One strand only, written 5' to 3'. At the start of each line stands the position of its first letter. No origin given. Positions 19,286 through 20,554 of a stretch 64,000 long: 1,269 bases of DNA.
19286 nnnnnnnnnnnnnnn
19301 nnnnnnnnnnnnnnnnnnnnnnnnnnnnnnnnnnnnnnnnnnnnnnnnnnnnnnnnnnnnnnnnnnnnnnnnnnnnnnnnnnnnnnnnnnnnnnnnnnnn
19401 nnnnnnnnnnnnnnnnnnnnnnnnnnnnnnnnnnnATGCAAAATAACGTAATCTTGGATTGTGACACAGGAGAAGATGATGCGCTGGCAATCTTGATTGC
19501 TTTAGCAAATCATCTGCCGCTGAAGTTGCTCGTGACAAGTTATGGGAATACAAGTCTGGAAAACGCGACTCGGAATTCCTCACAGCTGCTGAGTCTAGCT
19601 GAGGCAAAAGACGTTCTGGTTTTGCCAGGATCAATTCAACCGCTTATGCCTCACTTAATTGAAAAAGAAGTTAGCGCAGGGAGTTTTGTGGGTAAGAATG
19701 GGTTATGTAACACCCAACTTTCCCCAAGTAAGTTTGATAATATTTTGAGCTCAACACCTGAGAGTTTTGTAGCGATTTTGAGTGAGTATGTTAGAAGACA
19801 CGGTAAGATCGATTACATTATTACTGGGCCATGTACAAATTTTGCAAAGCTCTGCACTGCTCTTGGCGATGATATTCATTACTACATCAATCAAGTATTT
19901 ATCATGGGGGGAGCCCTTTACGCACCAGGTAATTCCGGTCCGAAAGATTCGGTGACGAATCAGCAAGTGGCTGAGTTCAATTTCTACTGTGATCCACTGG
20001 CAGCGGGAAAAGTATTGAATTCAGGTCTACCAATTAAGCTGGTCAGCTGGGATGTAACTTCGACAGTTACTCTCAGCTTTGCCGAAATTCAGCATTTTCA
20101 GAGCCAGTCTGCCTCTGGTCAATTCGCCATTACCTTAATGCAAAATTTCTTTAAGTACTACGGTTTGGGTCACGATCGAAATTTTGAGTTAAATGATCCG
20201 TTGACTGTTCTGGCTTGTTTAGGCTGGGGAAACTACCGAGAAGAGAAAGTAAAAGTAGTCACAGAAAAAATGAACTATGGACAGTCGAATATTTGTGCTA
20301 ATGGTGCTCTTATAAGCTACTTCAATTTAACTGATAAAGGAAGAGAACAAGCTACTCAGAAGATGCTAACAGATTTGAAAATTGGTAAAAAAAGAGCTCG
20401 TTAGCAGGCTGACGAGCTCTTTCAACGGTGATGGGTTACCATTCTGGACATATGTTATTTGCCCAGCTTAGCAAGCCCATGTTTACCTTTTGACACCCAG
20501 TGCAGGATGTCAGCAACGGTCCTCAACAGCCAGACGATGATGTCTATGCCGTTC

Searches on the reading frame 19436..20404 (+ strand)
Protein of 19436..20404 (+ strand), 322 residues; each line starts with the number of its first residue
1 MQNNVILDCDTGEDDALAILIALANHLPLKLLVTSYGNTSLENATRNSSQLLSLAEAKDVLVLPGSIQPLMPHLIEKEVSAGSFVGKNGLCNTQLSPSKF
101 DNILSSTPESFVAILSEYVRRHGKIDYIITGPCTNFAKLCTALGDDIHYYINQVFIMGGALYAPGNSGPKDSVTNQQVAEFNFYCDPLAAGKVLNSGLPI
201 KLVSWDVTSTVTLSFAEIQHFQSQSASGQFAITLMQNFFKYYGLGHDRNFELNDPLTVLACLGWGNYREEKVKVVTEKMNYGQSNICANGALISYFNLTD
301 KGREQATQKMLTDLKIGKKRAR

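Call 6: search_protein_families(library=pfam, proteins=[window:19436-20404:+])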
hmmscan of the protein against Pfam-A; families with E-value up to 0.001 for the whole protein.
window:19436-20404:+ (322 aa): 1 family
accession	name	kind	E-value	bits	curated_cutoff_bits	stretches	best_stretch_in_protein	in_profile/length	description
PF01156.24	IU_nuc_hydro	-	1.6e-52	179.5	34.2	1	5-286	1-272/297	Inosine-uridine preferring nucleoside hydrolase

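Call 9: find_related_loci(query=window:19436-20404:+, collection=genome_contigs, flank=3000)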
Query window:19436-20404:+ (322 aa) in genome_contigs; peptide patterns used: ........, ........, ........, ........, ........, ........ (x = any residue, [..] = any of these).
155 stretches matched a pattern; 99 encode a relative of the query (tblastn E <= 1e-3); the best 80 are kept; 80 distinct loci.
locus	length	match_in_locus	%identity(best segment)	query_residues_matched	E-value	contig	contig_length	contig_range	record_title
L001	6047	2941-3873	58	3-314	7e-124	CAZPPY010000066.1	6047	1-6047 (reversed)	MAG TPA_asm: uncultured Candidatus Saccharibacteria bacterium isolate SRP193066_co1_223 genome assembly, contig: NODE_11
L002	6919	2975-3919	53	2-316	6e-113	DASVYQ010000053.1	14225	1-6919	MAG TPA_asm: Patescibacteria group bacterium isolate SMAG_U2606 k141_638588, whole genome shotgun sequence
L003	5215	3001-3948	44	5-320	8e-87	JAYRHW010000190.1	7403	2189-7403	MAG: Bdellovibrionota bacterium isolate SZ_szas25bin.38 k141_1073262, whole genome shotgun sequence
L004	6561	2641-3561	43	5-301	4e-82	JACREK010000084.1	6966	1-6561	MAG: Candidatus Gottesmanbacteria bacterium isolate NC_groundwater_1697_Pr3_B-0.1um_39_16 SR-2_scaffold_141_1762441, who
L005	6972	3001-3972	41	5-316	1e-80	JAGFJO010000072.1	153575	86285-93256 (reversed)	MAG: Deltaproteobacteria bacterium isolate mag.25 k127_3214857, whole genome shotgun sequence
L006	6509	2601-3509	43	5-296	2e-79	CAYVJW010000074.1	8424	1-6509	MAG TPA_asm: uncultured Candidatus Peribacteria bacterium isolate binchicken_co65_50 genome assembly, contig: NODE_31752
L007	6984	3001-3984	40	2-318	1e-78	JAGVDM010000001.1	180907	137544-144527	MAG: Candidatus Peribacterales bacterium isolate WC_2 c_000000099851, whole genome shotgun sequence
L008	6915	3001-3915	44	5-297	5e-77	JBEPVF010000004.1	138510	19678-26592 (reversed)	MAG: Candidatus Peribacteria bacterium isolate 22E.rosella_refined.299 NODE_85_length_138510_cov_14.848846, whole genome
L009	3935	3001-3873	43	5-284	2e-75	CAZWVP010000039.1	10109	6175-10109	MAG TPA_asm: uncultured Candidatus Peribacteria bacterium isolate SRP342105_co1_350 genome assembly, contig: NODE_9180_l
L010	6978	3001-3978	42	2-316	3e-83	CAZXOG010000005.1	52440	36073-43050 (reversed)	MAG TPA_asm: uncultured Candidatus Peribacteria bacterium isolate binchicken_co115_80 genome assembly, contig: NODE_1154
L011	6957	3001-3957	41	4-316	5e-69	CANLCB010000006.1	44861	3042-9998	MAG: Deltaproteobacteria bacterium isolate ZE-Oct18-108 genome assembly, contig: ZE-Oct18-C361, whole genome shotgun seq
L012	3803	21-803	38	62-316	1e-54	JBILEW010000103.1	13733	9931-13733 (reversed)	MAG: Bdellovibrionota bacterium isolate ME2016-07-29_3300044622_group7_bin183 Rohwer_bin1189_scaffold_1461_c2, whole gen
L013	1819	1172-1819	47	3-215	1e-53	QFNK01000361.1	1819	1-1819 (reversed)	MAG: Micavibrio aeruginosavorus isolate S2_018_000_R2_104 S2_018_000_R2_scaffold_22584, whole genome shotgun sequence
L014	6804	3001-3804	37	6-283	2e-37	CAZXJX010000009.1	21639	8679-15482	MAG TPA_asm: uncultured Planctomycetia bacterium isolate SRP090828_co1_14 genome assembly, contig: NODE_374_length_21639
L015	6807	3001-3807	36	6-283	3e-35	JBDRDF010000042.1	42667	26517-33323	MAG: Candidatus Omnitrophota bacterium isolate MEGAHIT-group-1.237 k141_3253715, whole genome shotgun sequence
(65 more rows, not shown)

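Call 16: find_encoding_contigs(protein=window:19436-20404:+, flank=1500, max_places=10)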
Protein window:19436-20404:+ (322 aa): no gene with exactly this product is on record in the collection.

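Call 17: find_homologous_proteins(query=window:19436-20404:+, max_evalue=1e-40)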
Query window:19436-20404:+ (322 aa): 131 proteins with E <= 1e-40 among 4525 candidates; the best 120 are listed.
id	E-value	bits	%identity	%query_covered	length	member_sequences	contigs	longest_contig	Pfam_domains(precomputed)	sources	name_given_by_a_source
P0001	4.8e-214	727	100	100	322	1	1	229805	PF01156.25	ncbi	-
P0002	4.1e-118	412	55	97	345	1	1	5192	PF01156.25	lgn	-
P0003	2.5e-117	409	58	97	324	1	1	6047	PF01156.25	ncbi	-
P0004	2.1e-116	406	56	98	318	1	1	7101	PF01156.25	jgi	jgi:inosine-uridine nucleoside N-ribohydrolase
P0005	4.9e-111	389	55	98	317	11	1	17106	PF01156.25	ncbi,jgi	-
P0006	5.5e-111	389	56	97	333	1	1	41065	PF01156.25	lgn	-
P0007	2.8e-109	383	59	92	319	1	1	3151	PF01156.25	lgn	-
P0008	1.3e-106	374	56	98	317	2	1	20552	PF01156.25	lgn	-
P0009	5.9e-106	372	53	98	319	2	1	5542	PF01156.25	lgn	-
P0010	6.1e-106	372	54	98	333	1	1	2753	PF01156.25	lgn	-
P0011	2.4e-105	370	56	98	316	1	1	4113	PF01156.25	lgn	-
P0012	1.3e-104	368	52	98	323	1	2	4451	PF01156.25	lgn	-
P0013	6.2e-104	365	53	98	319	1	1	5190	PF01156.25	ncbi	-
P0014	3.0e-103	363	54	95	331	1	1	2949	PF01156.25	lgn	-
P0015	6.4e-103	362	54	98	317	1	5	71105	PF01156.25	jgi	jgi:purine nucleosidase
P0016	6.6e-103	362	54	98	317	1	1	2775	PF01156.25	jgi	jgi:purine nucleosidase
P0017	2.8e-102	360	53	97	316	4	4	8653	PF01156.25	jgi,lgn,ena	-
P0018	3.2e-101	356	52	97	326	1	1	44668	PF01156.25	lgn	-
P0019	7.3e-101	355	53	98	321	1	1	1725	PF01156.25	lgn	-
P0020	1.6e-99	351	51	98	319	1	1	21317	PF01156.25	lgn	-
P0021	3.9e-99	350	51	98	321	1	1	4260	PF01156.25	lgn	-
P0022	5.1e-99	349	50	97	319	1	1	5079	PF01156.25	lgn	-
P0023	1.2e-96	341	51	97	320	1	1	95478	PF01156.25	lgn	-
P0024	2.1e-96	341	48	98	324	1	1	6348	PF01156.25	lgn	-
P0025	5.4e-91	323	46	98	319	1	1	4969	PF01156.25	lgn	-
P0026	1.8e-90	321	50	98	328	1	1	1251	PF01156.25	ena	-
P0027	6.0e-90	319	52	98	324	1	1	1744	PF01156.25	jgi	jgi:inosine-uridine nucleoside N-ribohydrolase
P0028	6.4e-90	319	49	98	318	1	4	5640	PF01156.25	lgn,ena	-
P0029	1.1e-89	319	48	97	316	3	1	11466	PF01156.25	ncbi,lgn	-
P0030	5.1e-87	310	51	98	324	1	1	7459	PF01156.25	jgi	jgi:inosine-uridine nucleoside N-ribohydrolase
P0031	6.9e-87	309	48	99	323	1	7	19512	PF01156.25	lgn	-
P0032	1.1e-85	305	49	98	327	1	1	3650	PF01156.25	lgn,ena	-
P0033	1.4e-85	305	45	99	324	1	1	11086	PF01156.25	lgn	-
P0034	1.5e-84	302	47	97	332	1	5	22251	PF01156.25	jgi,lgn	jgi:purine nucleosidase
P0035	3.4e-83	297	48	98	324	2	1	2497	PF01156.25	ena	-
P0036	2.4e-82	294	46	97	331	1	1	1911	PF01156.25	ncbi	-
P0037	6.0e-82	293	46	97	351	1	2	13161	PF01156.25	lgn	-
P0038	2.3e-81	291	46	99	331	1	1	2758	PF01156.25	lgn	-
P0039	9.1e-81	289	44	98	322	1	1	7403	PF01156.25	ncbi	-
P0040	9.6e-81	289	43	98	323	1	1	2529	PF01156.25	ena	-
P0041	1.9e-80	288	45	98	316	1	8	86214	PF01156.25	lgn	-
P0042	2.9e-80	288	45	99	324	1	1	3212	PF01156.25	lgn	-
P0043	2.9e-80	288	48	97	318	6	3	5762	PF01156.25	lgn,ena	-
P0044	4.4e-80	287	45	97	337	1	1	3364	PF01156.25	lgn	-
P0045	1.5e-79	285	44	97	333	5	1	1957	PF01156.25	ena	-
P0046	9.2e-78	279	43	98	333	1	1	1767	PF01156.25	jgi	jgi:inosine-uridine nucleoside N-ribohydrolase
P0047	1.9e-77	278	44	95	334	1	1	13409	PF01156.25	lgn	-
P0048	2.7e-77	278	45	91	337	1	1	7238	PF01156.25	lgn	-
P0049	2.7e-77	278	42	100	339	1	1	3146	PF01156.25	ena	-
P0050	3.0e-77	278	43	97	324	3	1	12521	PF01156.25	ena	-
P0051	6.9e-77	277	47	97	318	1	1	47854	PF01156.25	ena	-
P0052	1.6e-76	275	42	91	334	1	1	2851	PF01156.25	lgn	-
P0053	1.9e-76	275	42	98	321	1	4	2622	PF01156.25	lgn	-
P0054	2.1e-76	275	43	98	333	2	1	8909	PF01156.25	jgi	-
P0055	2.4e-76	275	44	97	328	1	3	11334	PF01156.25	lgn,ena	-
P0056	3.3e-76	274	44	97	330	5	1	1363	PF01156.25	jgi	jgi:inosine-uridine nucleoside N-ribohydrolase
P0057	4.9e-76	274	45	97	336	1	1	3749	PF01156.25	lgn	-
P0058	1.0e-75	273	43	92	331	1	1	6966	PF01156.25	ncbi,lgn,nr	ncbi:nucleoside hydrolase [Candidatus Gottesmanbacteria bacterium]|nr:nucleoside hydrolase [Candidat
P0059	2.1e-75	272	45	92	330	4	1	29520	PF01156.25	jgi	-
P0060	3.8e-75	271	43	99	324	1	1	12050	PF01156.25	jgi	jgi:inosine-uridine nucleoside N-ribohydrolase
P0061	5.5e-75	270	46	91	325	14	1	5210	PF01156.25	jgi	-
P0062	6.1e-75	270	45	88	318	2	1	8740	PF01156.25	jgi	-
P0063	9.7e-75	269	44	93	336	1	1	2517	PF01156.25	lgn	-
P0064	4.6e-74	267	46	91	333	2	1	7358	PF01156.25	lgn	-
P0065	4.7e-74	267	44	92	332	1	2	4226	PF01156.25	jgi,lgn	jgi:inosine-uridine nucleoside N-ribohydrolase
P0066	5.4e-74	267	44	94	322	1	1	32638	PF01156.25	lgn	-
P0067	1.0e-73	266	44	98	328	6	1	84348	PF01156.25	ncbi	-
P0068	1.9e-73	265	45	87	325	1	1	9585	PF01156.25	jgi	jgi:inosine-uridine nucleoside N-ribohydrolase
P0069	2.7e-73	265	44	94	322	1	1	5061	PF01156.25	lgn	-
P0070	3.0e-73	265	44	91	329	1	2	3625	PF01156.25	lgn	-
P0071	4.2e-73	264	43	98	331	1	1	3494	PF01156.25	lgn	-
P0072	7.4e-73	263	43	91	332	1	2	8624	PF01156.25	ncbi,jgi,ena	-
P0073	1.0e-72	263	40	98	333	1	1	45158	PF01156.25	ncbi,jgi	jgi:purine nucleosidase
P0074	1.1e-72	263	42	97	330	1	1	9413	PF01156.25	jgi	jgi:purine nucleosidase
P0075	1.3e-72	262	41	97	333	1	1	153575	PF01156.25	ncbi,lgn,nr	ncbi:MAG: nucleoside hydrolase [Deltaproteobacteria bacterium]|nr:nucleoside hydrolase [Deltaproteob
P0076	2.2e-72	262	44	92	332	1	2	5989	PF01156.25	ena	-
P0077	2.4e-72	262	46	87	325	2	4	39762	PF01156.25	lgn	-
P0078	5.5e-72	260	46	99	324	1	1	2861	PF01156.25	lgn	-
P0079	5.9e-72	260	45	88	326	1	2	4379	PF01156.25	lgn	-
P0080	6.3e-72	260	42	98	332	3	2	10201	PF01156.25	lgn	-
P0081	6.7e-72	260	40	98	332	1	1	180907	PF01156.25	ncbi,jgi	jgi:inosine-uridine nucleoside N-ribohydrolase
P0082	7.8e-72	260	45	88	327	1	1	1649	PF01156.25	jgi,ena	jgi:inosine-uridine nucleoside N-ribohydrolase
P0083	1.1e-71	260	44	91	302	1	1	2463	PF01156.25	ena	-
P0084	1.3e-71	259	41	98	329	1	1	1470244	PF01156.25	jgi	-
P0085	4.1e-71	258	39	98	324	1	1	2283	PF01156.25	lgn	-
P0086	4.4e-71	257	42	98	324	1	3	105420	PF01156.25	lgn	-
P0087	7.6e-71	257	44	91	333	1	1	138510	PF01156.25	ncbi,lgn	-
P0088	1.1e-70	256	43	98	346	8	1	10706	PF01156.25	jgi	jgi:purine nucleosidase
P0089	1.8e-70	255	43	91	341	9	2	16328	PF01156.25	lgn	-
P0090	6.4e-70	254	46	97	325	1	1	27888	PF01156.25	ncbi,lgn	ncbi:MAG: nucleoside hydrolase [Roseiflexaceae bacterium]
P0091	9.1e-70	253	41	98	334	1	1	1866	PF01156.25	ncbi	-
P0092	1.0e-69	253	43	87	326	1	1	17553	PF01156.25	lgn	-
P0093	2.3e-69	252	42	98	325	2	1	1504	PF01156.25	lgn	-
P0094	2.7e-69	252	40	98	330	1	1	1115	PF01156.25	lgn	-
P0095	4.5e-69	251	43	97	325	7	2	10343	PF01156.25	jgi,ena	-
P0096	5.0e-69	251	39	99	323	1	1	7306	PF01156.25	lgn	-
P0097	5.1e-69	251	44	88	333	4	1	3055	PF01156.25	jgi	-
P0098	9.6e-69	250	48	79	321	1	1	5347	PF01156.25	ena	-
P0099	9.8e-69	250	42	91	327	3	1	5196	PF01156.25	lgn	-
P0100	1.2e-68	249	43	93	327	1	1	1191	PF01156.25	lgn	-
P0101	1.8e-68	249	44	87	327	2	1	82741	PF01156.25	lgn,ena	-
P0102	1.8e-68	249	45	91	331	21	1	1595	PF01156.25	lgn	-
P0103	1.9e-68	249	43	97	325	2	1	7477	PF01156.25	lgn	-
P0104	3.8e-68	248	45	91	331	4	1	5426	PF01156.25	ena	-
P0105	4.3e-68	248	42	91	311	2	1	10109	PF01156.25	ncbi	-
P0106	1.0e-67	246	43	98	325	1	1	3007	PF01156.25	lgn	-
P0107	3.6e-67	245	42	88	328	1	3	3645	PF01156.25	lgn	-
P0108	6.4e-67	244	40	97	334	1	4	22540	PF01156.25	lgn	-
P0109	9.0e-67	243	41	97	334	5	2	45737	PF01156.25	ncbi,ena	-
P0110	1.6e-66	243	40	97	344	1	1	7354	PF01156.25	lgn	-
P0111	1.6e-66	242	40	98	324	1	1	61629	PF01156.25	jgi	jgi:purine nucleosidase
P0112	2.2e-66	242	40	97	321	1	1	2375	PF01156.25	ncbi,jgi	jgi:purine nucleosidase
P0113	2.8e-66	242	44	87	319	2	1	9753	PF01156.25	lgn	-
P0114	4.1e-66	241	42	97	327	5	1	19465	PF01156.25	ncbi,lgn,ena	-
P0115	4.3e-66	241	40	98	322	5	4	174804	PF01156.25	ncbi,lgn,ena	-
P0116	3.8e-65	238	42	88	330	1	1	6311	PF01156.25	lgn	-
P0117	4.7e-65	238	41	96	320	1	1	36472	PF01156.25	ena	-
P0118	4.4e-64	234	39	98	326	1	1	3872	PF01156.25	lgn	-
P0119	7.5e-64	234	40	93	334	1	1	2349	PF01156.25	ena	-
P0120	1.2e-63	233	39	98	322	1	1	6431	PF01156.25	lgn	-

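Call 18: find_encoding_contigs(protein=P0001, flank=500, max_places=3)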
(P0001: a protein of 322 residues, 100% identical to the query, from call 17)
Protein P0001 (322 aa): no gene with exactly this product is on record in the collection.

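Call 23: find_encoding_contigs(protein=P0007, flank=1500, max_places=3)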
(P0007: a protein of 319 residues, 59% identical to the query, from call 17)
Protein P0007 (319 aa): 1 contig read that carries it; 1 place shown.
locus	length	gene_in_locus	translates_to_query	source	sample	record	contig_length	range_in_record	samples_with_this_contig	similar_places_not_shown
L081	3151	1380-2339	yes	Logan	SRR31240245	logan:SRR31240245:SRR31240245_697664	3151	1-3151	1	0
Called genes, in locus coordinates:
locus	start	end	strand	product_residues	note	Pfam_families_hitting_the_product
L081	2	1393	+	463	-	?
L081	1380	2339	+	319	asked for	PF01156:IU_nuc_hydro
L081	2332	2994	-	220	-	PF00160:Pro_isomerase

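Call 24: find_encoding_contigs(protein=P0004, flank=1500, max_places=3)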
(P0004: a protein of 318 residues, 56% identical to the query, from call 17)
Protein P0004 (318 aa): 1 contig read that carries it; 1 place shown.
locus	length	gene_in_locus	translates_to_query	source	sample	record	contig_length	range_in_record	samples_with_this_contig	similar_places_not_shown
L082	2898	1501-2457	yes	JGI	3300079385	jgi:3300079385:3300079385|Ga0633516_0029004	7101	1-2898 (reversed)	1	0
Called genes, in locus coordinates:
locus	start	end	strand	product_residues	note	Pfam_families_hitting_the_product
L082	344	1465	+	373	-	-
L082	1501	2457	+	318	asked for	PF01156:IU_nuc_hydro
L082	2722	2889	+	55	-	-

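Call 25: find_encoding_contigs(protein=P0006, flank=1500, max_places=3)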
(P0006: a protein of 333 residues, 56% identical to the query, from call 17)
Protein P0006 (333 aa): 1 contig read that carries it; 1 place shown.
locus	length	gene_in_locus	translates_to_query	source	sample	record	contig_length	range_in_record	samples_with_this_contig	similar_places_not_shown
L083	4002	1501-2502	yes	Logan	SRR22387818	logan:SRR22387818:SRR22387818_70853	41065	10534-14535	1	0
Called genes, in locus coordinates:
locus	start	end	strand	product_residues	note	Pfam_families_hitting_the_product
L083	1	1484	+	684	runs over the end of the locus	-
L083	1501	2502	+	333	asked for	PF01156:IU_nuc_hydro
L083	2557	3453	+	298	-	-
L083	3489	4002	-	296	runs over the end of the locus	PF00294:PfkB, PF08543:Phos_pyr_kin (weak)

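Call 26: find_encoding_contigs(protein=P0002, flank=1500, max_places=3)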
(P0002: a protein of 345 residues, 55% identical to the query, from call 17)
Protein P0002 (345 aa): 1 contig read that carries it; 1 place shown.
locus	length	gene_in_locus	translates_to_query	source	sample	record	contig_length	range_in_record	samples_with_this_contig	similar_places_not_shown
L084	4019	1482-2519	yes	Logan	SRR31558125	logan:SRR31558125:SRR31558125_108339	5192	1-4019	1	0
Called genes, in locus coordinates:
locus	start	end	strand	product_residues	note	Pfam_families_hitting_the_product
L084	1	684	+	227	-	?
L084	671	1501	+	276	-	PF08282:Hydrolase_3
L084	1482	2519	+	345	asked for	PF01156:IU_nuc_hydro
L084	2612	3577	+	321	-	-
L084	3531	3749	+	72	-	-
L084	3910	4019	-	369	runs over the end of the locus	PF13649:Methyltransf_25 (faint)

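Call 31: search_protein_families(library=ncbifam, proteins=[window:19436-20404:+], max_evalue=0.001)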
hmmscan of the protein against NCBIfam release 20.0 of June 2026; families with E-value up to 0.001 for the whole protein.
window:19436-20404:+ (322 aa): 4 families
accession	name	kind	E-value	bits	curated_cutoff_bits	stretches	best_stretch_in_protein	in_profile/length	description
NF007761.0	PRK10443.1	equivalog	1.7e-37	129.2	433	1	1-302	1-285/311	pyrimidine-specific ribonucleoside hydrolase RihA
NF008036.0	PRK10768.1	equivalog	7.5e-34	117.2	382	1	1-273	1-253/304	ribonucleoside hydrolase RihC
NF052221.1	UridNuclsHydUriH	equivalog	9.4e-24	84.1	450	1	5-243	2-228/310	uridine-preferring nucleoside hydrolase UriH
NF007417.0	PRK09955.1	equivalog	1.5e-18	66.7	459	1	3-221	4-205/313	ribosylpyrimidine nucleosidase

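Call 32: search_solved_structures(query=window:19436-20404:+, max_evalue=1e-10)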
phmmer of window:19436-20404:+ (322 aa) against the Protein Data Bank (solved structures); distinct sequences matched with E-value up to 1e-10: 20.
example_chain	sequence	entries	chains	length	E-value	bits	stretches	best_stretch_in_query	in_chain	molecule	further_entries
3g5i_A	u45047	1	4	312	1.2e-24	90.1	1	5-258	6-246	Pyrimidine-specific ribonucleoside hydrolase rihA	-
1yoe_A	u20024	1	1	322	1.3e-24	89.9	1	5-258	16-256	Hypothetical protein ybeK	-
4wr2_A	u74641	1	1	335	5.9e-23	84.6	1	5-258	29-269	Pyrimidine-specific ribonucleoside hydrolase RihA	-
3t8j_A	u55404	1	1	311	9.6e-22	80.6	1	4-221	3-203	Purine nucleosidase, (IunH-1)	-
5tsq_A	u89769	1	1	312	6.2e-20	74.6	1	4-259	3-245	IUnH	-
6ba0_A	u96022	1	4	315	1.4e-19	73.5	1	4-259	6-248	Cytidine/uridine-specific hydrolase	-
6ba1_A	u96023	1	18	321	3.5e-19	72.2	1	4-260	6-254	Inosine-uridine preferring nucleoside hydrolase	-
4kpo_A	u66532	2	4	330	5.5e-19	71.5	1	3-250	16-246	Nucleoside N-ribohydrolase 3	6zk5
1ezr_A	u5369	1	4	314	1.3e-18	70.3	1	2-262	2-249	NUCLEOSIDE HYDROLASE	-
4kpn_A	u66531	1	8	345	3.2e-18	69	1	4-262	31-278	Nucleoside N-ribohydrolase 1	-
1mas_A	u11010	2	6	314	5.8e-18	68.2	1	4-260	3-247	INOSINE-URIDINE NUCLEOSIDE N-RIBOHYDROLASE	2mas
8ctm_A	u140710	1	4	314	7.1e-17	64.6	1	2-260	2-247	Inosine-uridine preferring nucleoside hydrolase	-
8qnd_A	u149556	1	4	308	7.8e-17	64.4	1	4-260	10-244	Inosine-uridine nucleoside N-ribohydrolase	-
6zk1_A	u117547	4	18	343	9.9e-17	64.1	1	3-263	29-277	Pyrimidine-specific ribonucleoside hydrolase rihA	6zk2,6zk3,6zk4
1q8f_A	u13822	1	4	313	2.2e-14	56.4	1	3-222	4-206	Pyrimidine nucleoside hydrolase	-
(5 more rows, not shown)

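Call 79: search_solved_structures(query=window:19436-20404:+, max_evalue=1e-17, show_alignments=2)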
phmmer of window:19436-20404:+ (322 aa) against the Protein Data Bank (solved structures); distinct sequences matched with E-value up to 1e-17: 11.
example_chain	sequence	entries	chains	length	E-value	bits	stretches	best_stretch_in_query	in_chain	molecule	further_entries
3g5i_A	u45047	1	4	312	1.2e-24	90.1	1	5-258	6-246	Pyrimidine-specific ribonucleoside hydrolase rihA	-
1yoe_A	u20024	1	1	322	1.3e-24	89.9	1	5-258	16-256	Hypothetical protein ybeK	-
4wr2_A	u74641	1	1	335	5.9e-23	84.6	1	5-258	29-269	Pyrimidine-specific ribonucleoside hydrolase RihA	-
3t8j_A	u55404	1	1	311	9.6e-22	80.6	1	4-221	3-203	Purine nucleosidase, (IunH-1)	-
5tsq_A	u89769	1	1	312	6.2e-20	74.6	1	4-259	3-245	IUnH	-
6ba0_A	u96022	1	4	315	1.4e-19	73.5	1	4-259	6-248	Cytidine/uridine-specific hydrolase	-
6ba1_A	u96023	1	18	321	3.5e-19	72.2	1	4-260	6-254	Inosine-uridine preferring nucleoside hydrolase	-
4kpo_A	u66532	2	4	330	5.5e-19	71.5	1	3-250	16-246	Nucleoside N-ribohydrolase 3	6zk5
1ezr_A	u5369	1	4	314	1.3e-18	70.3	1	2-262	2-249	NUCLEOSIDE HYDROLASE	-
4kpn_A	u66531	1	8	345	3.2e-18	69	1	4-262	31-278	Nucleoside N-ribohydrolase 1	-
1mas_A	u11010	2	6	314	5.8e-18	68.2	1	4-260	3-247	INOSINE-URIDINE NUCLEOSIDE N-RIBOHYDROLASE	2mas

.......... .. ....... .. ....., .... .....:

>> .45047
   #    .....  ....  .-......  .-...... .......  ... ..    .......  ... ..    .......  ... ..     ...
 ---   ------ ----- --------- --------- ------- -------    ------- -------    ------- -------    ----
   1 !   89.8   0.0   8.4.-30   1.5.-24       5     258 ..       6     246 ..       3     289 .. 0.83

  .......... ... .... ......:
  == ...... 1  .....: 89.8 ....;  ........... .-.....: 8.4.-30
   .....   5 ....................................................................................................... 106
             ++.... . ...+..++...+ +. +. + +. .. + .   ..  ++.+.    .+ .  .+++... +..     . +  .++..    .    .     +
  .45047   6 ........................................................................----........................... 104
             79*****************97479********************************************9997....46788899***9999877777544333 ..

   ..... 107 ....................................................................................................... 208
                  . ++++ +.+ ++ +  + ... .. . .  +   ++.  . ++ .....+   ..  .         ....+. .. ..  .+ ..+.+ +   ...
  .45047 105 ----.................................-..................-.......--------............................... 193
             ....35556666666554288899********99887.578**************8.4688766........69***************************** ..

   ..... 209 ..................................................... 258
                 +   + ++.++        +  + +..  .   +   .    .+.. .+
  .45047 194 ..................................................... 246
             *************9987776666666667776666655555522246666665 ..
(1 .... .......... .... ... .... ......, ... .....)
